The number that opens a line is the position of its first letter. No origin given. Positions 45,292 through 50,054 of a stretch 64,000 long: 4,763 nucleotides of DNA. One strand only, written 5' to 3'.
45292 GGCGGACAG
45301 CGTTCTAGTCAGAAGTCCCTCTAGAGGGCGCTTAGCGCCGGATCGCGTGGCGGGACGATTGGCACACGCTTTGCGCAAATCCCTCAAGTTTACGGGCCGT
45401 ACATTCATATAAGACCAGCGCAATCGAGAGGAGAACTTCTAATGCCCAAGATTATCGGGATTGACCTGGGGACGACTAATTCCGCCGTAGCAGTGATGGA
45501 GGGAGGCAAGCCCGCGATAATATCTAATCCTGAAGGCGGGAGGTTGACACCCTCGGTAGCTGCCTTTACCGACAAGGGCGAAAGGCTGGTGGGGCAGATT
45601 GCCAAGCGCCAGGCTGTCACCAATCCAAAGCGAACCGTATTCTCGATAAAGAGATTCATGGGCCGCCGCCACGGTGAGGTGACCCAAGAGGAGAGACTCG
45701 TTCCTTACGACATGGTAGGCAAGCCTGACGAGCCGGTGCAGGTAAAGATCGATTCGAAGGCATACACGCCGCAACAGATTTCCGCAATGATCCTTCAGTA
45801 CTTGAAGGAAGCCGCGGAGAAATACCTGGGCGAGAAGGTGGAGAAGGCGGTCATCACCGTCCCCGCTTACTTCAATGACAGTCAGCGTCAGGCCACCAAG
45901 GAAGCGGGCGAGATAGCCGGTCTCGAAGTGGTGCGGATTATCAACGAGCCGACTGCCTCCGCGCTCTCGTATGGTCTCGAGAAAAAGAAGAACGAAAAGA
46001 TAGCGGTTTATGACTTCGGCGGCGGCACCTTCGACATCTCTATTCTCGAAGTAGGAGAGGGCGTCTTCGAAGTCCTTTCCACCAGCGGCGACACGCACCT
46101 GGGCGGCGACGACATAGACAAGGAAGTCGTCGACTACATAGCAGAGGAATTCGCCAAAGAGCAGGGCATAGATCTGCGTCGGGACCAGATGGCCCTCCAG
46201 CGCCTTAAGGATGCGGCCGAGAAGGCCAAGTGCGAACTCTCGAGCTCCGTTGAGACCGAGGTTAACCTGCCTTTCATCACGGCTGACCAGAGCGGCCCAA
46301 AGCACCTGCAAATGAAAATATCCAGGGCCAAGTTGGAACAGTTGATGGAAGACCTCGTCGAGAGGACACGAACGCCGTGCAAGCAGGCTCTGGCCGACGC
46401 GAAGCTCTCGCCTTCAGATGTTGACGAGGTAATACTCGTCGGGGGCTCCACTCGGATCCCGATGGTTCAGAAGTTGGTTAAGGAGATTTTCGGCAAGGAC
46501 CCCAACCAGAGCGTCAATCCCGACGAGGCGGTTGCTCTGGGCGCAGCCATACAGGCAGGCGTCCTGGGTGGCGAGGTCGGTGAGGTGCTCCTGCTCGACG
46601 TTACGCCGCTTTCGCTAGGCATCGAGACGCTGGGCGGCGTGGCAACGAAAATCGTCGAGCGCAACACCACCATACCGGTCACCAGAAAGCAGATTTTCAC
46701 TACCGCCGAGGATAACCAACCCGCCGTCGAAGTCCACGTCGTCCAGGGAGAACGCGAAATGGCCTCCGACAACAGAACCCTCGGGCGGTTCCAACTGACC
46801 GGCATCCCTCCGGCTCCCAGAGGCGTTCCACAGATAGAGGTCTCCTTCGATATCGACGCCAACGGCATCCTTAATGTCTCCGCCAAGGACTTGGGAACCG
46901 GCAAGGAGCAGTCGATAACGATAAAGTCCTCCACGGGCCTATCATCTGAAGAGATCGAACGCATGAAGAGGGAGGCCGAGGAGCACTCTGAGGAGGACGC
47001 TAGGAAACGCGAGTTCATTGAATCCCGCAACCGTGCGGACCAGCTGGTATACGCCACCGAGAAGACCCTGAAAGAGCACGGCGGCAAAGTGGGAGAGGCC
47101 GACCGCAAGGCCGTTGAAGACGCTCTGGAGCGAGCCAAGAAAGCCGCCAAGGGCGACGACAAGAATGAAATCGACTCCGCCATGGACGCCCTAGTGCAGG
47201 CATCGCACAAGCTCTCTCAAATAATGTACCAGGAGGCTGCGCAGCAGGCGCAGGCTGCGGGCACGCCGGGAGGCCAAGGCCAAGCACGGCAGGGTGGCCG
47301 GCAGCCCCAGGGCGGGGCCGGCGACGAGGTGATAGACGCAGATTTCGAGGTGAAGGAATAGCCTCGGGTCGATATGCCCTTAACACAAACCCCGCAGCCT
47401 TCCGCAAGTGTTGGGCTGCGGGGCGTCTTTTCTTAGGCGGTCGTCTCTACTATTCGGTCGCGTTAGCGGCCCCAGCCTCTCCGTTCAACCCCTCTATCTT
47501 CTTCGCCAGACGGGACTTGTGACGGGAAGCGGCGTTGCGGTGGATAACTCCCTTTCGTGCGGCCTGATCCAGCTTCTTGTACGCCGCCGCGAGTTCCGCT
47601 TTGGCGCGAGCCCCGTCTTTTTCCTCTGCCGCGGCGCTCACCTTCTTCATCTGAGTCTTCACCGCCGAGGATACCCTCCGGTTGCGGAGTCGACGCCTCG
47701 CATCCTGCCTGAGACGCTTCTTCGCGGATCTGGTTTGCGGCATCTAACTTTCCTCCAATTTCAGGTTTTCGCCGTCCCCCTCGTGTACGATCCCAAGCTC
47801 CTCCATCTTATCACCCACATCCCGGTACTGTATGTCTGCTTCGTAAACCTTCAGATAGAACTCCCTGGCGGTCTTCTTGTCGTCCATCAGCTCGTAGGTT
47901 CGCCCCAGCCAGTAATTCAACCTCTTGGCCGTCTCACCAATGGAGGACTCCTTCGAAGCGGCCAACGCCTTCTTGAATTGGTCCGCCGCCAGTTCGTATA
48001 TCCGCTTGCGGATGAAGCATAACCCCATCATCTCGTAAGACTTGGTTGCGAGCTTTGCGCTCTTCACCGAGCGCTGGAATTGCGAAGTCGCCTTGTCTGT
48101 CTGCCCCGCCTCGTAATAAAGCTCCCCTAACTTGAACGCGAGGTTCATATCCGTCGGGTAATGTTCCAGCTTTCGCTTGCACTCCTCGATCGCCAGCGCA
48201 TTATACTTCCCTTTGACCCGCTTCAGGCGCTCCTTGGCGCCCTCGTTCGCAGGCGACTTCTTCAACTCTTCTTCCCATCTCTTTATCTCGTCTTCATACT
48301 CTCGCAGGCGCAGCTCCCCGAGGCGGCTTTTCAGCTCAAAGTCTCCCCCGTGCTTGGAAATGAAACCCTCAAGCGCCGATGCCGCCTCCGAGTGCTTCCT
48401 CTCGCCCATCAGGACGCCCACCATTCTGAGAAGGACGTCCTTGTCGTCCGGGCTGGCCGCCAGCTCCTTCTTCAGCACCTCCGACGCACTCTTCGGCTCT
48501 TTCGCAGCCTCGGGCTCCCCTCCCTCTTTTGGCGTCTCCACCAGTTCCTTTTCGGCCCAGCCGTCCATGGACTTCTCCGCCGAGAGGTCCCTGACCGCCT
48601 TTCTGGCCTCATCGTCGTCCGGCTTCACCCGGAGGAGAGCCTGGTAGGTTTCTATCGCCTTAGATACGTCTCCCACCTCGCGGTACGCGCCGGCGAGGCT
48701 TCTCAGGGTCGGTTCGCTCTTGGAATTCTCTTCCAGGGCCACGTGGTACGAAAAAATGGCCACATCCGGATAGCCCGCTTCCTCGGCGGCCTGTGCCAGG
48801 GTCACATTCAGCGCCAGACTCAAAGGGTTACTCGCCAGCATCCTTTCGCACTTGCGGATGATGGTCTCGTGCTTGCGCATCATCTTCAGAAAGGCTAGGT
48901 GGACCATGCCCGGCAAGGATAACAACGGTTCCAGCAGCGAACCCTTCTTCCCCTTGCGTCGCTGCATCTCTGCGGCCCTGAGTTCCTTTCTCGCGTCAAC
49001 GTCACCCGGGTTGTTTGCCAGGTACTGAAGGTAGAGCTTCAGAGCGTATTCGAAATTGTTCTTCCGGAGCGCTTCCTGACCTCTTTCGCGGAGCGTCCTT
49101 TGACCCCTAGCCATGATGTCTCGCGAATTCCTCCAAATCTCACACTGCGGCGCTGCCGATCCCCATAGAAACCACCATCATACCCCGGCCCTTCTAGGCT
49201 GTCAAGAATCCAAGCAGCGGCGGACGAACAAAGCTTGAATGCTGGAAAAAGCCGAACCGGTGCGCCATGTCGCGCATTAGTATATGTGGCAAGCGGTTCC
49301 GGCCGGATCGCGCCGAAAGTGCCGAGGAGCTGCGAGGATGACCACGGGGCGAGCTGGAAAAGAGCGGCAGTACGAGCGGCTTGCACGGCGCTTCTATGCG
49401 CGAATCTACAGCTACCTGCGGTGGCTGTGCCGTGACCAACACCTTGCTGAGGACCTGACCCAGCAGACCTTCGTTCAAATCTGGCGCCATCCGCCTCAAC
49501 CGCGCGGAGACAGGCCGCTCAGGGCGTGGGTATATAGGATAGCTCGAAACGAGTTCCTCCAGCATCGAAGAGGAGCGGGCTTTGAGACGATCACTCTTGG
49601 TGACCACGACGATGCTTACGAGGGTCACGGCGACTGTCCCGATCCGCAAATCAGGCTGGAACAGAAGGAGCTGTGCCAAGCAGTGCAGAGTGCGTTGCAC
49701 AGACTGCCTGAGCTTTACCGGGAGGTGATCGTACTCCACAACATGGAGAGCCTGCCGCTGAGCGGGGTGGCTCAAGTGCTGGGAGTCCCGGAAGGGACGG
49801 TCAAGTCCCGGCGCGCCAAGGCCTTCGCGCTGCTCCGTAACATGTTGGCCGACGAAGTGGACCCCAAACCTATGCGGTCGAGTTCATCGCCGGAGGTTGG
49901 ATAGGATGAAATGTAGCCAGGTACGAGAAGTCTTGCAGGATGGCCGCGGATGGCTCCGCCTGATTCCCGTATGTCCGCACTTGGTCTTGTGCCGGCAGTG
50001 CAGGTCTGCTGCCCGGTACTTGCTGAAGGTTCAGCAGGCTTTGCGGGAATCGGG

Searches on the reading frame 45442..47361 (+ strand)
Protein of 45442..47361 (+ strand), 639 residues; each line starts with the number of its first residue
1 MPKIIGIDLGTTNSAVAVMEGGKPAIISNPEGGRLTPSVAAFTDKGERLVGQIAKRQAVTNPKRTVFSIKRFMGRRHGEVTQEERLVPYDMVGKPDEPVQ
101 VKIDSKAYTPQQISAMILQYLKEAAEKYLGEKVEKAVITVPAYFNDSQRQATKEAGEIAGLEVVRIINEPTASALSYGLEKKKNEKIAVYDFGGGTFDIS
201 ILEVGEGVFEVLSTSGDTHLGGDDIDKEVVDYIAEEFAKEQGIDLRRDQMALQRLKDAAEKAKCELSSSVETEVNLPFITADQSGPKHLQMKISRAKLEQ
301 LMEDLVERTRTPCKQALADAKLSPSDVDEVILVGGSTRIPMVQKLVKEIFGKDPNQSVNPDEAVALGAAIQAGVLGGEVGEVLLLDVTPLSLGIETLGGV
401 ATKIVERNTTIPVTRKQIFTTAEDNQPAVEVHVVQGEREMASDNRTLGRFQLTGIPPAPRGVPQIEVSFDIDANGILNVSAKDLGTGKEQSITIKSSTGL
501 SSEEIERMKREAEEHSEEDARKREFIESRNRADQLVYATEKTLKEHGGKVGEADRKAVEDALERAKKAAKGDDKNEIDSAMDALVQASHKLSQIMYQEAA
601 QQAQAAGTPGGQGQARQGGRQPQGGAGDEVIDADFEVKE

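Call 7: search_protein_families(library=pfam, proteins=[window:45442-47361:+], max_evalue=0.00001)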
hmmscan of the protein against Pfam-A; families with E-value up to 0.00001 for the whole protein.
window:45442-47361:+ (639 aa): 2 families
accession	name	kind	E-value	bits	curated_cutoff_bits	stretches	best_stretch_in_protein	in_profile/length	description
PF00012.26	HSP70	-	2.1e-262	872.2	20.6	1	4-597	1-599/599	Hsp70 protein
PF06723.19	MreB_Mbl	-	6.8e-20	71.6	27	1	113-370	74-317/327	MreB/Mbl protein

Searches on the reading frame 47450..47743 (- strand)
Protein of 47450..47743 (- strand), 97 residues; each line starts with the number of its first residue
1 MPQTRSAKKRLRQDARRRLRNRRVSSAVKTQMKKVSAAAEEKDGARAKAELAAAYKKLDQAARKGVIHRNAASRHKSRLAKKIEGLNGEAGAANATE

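Call 7: search_protein_families(library=pfam, proteins=[window:47450-47743:-], max_evalue=0.00001)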
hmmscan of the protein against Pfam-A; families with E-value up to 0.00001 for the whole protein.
window:47450-47743:- (97 aa): 1 family
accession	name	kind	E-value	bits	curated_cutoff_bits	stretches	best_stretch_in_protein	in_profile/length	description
PF01649.23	Ribosomal_S20p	-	3.1e-26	92.3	29.5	1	2-83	1-82/83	Ribosomal protein S20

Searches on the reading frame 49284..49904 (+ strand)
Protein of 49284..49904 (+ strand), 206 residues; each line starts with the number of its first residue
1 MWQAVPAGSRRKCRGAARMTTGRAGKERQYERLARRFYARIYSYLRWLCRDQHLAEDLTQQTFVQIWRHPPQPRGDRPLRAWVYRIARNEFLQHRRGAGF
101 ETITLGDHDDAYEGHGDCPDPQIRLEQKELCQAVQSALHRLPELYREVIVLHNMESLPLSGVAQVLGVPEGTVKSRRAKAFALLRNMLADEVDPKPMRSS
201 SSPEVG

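Call 7: search_protein_families(library=pfam, proteins=[window:49284-49904:+], max_evalue=0.00001)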
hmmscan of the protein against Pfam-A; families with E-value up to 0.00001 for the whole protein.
window:49284-49904:+ (206 aa): 3 families
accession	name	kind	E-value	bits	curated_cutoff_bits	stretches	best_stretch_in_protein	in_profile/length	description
PF04542.20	Sigma70_r2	-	1.3e-15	57.4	24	1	33-98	1-68/71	Sigma-70 region 2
PF08281.18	Sigma70_r4_2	-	2.1e-12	46.9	25.7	1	132-182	2-52/54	Sigma-70, region 4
PF04545.22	Sigma70_r4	-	2.9e-10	39.9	24.1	1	137-185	1-49/50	Sigma-70, region 4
